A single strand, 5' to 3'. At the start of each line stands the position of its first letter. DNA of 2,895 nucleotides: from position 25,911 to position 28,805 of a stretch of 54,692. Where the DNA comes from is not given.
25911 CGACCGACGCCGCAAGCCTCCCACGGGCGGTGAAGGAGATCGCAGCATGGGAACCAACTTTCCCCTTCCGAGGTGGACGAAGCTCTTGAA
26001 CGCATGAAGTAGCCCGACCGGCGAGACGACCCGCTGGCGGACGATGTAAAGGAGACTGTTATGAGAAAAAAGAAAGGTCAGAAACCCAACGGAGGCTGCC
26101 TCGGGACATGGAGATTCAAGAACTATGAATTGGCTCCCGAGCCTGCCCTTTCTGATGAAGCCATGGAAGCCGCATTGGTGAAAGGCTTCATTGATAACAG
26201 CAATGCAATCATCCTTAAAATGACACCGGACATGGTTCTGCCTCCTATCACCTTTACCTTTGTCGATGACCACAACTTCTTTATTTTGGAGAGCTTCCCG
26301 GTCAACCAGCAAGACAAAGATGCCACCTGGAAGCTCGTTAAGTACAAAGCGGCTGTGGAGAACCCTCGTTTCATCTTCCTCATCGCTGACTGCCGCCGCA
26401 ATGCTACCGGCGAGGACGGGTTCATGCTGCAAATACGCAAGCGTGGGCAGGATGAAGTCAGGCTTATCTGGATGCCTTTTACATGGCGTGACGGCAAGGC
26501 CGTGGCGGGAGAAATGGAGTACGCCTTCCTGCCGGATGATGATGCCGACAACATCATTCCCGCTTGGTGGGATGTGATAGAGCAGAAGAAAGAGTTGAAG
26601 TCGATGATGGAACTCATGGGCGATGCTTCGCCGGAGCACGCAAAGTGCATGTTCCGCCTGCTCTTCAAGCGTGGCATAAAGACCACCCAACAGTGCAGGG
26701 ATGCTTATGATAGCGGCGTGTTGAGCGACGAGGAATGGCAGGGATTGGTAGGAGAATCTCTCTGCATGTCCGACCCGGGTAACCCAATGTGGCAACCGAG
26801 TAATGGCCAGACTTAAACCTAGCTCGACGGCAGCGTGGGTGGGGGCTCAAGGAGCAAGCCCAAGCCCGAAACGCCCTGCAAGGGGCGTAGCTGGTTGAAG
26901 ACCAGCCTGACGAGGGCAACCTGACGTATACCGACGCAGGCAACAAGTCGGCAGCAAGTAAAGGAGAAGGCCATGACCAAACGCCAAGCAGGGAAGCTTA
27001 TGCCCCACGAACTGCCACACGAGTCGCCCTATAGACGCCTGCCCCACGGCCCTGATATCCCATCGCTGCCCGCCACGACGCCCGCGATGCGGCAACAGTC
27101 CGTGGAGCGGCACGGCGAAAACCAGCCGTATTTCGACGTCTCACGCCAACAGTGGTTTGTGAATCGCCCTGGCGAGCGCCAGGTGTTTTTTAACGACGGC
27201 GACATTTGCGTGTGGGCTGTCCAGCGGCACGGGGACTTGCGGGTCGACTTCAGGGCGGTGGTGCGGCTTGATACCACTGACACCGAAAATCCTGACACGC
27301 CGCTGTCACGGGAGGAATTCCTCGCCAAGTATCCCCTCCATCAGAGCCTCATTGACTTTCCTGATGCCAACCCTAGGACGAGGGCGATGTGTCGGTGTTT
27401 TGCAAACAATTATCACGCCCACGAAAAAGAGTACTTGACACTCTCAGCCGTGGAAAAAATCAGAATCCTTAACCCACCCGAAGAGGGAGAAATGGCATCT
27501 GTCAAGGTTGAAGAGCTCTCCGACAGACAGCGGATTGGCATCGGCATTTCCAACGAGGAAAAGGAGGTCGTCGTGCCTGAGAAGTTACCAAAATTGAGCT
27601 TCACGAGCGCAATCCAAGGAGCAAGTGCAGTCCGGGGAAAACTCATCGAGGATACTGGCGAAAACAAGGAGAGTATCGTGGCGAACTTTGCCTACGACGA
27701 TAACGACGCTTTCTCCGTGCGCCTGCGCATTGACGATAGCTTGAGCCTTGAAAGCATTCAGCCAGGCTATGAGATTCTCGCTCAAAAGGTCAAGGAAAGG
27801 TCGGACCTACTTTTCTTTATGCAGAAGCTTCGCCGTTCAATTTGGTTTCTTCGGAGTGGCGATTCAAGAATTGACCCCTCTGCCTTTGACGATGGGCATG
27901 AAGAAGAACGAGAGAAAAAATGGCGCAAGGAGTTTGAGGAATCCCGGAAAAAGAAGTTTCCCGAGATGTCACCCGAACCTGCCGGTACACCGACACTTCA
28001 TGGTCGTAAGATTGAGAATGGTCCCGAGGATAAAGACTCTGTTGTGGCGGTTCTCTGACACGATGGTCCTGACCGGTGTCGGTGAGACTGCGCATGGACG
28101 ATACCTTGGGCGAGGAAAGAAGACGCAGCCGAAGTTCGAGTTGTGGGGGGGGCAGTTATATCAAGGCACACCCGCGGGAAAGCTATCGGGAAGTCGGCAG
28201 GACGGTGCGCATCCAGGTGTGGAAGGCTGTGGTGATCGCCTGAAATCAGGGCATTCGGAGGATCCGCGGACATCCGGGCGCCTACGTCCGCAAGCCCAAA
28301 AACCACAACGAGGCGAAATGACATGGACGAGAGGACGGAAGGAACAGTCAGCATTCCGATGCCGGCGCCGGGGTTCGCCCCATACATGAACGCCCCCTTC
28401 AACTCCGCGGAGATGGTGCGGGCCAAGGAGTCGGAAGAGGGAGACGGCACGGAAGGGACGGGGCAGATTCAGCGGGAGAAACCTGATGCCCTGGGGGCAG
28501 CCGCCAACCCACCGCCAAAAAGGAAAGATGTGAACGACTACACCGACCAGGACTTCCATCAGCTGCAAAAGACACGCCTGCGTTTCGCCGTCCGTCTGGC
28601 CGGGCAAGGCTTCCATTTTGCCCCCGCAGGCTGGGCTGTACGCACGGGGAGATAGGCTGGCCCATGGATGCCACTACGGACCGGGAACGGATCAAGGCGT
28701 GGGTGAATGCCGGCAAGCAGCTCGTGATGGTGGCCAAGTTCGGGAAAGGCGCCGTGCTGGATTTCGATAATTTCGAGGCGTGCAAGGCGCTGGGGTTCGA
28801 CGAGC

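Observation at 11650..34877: Five DNA methyltransferase genes in one island, with no recognisable endonuclease partner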

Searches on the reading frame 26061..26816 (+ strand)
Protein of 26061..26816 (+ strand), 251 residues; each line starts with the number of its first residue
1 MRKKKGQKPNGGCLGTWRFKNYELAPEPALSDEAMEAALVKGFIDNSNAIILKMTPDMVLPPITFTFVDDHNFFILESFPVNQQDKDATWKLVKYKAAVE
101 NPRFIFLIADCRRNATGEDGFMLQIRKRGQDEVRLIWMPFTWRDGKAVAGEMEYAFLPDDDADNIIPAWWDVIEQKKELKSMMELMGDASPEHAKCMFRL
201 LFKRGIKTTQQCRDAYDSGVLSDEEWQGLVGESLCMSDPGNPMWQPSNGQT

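Call 3: search_protein_families(library=pfam, proteins=[window:26061-26816:+], max_evalue=0.01)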
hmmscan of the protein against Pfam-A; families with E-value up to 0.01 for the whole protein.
window:26061-26816:+ (251 aa): 0 families

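Call 12: search_protein_families(library=phrogs, proteins=[window:26061-26816:+], max_evalue=0.01)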
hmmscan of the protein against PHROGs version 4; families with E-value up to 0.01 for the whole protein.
window:26061-26816:+ (251 aa): 0 families

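Call 18: search_protein_families(library=padloc, proteins=[window:26061-26816:+], max_evalue=0.01)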
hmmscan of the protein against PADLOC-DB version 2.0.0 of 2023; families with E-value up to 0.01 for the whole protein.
window:26061-26816:+ (251 aa): 1 family
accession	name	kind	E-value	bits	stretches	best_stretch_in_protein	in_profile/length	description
PDLC01421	Cas8e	-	0.00079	16.3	1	125-214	204-291/518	CAS-I-E; effector_LS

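Call 19: search_protein_families(library=ncbifam, proteins=[window:26061-26816:+], max_evalue=0.01)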
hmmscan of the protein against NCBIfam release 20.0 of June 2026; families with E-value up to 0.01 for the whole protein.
window:26061-26816:+ (251 aa): 0 families

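Call 51: search_protein_families(library=pfam, proteins=[window:26061-26816:+], max_evalue=10)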
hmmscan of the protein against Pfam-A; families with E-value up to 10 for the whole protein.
window:26061-26816:+ (251 aa): 1 family
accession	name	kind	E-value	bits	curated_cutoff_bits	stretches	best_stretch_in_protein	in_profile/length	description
PF22362.1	Ago_MID_bact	-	0.026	15.1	27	1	16-79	92-155/172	Argonaute, middle domain, bacteria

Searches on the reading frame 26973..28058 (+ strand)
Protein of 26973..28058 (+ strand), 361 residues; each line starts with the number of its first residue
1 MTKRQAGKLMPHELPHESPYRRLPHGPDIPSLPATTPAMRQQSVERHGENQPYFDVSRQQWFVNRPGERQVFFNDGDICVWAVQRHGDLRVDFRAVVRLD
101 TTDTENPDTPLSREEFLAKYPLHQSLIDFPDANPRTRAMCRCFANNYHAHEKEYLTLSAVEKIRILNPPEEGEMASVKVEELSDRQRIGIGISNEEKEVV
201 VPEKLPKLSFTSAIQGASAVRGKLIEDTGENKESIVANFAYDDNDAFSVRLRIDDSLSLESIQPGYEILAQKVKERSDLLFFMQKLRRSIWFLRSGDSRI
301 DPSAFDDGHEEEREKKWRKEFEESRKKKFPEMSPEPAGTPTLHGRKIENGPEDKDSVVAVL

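Call 3: search_protein_families(library=pfam, proteins=[window:26973-28058:+], max_evalue=0.01)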
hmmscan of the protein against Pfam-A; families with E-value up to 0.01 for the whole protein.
window:26973-28058:+ (361 aa): 0 families

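Call 12: search_protein_families(library=phrogs, proteins=[window:26973-28058:+], max_evalue=0.01)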
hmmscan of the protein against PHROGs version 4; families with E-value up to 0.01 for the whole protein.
window:26973-28058:+ (361 aa): 0 families

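Call 18: search_protein_families(library=padloc, proteins=[window:26973-28058:+], max_evalue=0.01)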
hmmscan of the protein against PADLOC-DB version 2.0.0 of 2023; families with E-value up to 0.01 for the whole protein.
window:26973-28058:+ (361 aa): 0 families

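Call 19: search_protein_families(library=ncbifam, proteins=[window:26973-28058:+], max_evalue=0.01)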
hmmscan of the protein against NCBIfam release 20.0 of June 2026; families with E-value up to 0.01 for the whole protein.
window:26973-28058:+ (361 aa): 0 families

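Call 22: search_solved_structures(query=window:26973-28058:+, max_evalue=1)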
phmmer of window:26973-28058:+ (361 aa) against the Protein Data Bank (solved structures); distinct sequences matched with E-value up to 1: 0.

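Call 51: search_protein_families(library=pfam, proteins=[window:26973-28058:+], max_evalue=10)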
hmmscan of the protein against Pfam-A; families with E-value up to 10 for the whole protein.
window:26973-28058:+ (361 aa): 0 families

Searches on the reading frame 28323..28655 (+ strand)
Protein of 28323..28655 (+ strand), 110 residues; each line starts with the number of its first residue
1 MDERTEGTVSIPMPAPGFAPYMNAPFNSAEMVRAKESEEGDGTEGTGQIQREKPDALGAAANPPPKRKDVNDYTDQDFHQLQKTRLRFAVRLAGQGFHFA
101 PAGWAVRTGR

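Call 12: search_protein_families(library=phrogs, proteins=[window:28323-28655:+], max_evalue=0.01)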
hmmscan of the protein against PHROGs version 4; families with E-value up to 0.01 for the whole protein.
window:28323-28655:+ (110 aa): 0 families

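Call 51: search_protein_families(library=pfam, proteins=[window:28323-28655:+], max_evalue=10)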
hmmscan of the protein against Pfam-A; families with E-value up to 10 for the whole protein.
window:28323-28655:+ (110 aa): 1 family
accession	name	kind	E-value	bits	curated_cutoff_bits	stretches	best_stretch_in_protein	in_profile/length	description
PF25176.1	DUF7831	-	0.073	13.4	27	1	41-83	29-71/118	Family of unknown function (DUF7831)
